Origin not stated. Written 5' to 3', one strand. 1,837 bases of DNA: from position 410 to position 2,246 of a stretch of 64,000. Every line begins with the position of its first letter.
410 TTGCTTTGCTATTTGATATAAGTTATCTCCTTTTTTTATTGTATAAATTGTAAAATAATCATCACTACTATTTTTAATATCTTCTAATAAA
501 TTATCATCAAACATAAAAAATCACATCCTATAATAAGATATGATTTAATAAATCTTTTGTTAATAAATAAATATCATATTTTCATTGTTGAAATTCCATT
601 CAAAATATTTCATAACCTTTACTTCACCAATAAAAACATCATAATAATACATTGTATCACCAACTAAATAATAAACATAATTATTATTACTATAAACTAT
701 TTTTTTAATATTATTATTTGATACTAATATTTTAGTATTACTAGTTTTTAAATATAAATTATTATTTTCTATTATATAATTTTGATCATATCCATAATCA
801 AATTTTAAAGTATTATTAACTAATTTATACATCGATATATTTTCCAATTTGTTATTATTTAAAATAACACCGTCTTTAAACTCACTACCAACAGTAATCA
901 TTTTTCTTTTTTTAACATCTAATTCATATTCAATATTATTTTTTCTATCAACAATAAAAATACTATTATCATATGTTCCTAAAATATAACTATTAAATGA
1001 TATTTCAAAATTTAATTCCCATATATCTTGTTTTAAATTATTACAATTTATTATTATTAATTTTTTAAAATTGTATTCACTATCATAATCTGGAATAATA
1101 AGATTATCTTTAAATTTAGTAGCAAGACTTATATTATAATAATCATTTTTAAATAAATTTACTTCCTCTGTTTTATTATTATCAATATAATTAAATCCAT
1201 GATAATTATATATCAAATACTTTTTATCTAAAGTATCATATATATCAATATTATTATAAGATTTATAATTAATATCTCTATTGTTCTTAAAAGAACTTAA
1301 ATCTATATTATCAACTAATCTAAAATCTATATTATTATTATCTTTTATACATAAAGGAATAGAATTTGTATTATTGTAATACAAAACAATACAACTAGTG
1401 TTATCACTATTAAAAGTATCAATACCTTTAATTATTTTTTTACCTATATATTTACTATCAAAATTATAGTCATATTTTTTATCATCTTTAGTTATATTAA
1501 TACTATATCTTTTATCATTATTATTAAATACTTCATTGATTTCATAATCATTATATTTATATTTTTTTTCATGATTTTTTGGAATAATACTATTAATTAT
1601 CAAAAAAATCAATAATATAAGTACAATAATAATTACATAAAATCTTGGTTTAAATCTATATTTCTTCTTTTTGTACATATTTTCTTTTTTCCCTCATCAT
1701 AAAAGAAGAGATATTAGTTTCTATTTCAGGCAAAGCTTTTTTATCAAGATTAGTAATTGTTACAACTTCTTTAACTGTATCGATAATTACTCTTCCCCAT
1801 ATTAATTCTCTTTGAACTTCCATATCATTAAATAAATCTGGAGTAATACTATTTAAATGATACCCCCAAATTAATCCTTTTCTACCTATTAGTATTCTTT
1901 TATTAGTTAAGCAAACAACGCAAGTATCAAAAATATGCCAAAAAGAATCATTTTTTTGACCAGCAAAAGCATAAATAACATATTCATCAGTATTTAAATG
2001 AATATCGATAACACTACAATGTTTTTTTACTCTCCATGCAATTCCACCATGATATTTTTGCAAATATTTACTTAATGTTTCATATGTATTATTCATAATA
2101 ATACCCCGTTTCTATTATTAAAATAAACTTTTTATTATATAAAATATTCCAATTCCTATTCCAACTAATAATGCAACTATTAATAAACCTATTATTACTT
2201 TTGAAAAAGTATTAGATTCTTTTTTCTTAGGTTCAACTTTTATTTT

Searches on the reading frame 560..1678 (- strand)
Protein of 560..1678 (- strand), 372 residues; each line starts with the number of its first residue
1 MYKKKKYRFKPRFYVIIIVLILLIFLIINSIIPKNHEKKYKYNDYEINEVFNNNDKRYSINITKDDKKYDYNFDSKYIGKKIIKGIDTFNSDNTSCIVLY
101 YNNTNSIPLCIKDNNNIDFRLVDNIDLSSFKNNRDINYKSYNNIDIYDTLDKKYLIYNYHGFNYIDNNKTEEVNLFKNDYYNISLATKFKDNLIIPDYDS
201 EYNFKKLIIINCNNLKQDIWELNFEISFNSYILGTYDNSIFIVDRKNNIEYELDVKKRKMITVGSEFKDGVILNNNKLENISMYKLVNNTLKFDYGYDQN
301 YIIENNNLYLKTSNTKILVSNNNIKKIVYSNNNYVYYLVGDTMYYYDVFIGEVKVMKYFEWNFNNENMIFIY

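Call 21: find_encoding_contigs(protein=window:560-1678:-, flank=10000, max_places=3)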
Protein window:560-1678:- (372 aa): no gene with exactly this product is on record in the collection.

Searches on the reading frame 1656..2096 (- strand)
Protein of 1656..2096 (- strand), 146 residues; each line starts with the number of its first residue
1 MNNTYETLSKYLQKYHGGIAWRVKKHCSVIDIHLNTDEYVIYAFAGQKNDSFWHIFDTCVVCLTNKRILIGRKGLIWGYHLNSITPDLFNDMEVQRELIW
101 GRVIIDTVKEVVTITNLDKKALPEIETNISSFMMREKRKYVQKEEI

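Call 14: search_protein_families(library=pfam, proteins=[window:1656-2096:-], max_evalue=0.01)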
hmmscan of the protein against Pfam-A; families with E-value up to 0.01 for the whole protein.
window:1656-2096:- (146 aa): 1 family
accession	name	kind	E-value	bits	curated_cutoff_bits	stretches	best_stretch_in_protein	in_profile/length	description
PF14470.12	bPH_3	-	5.5e-09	36.8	23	1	34-126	1-90/95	Bacterial PH domain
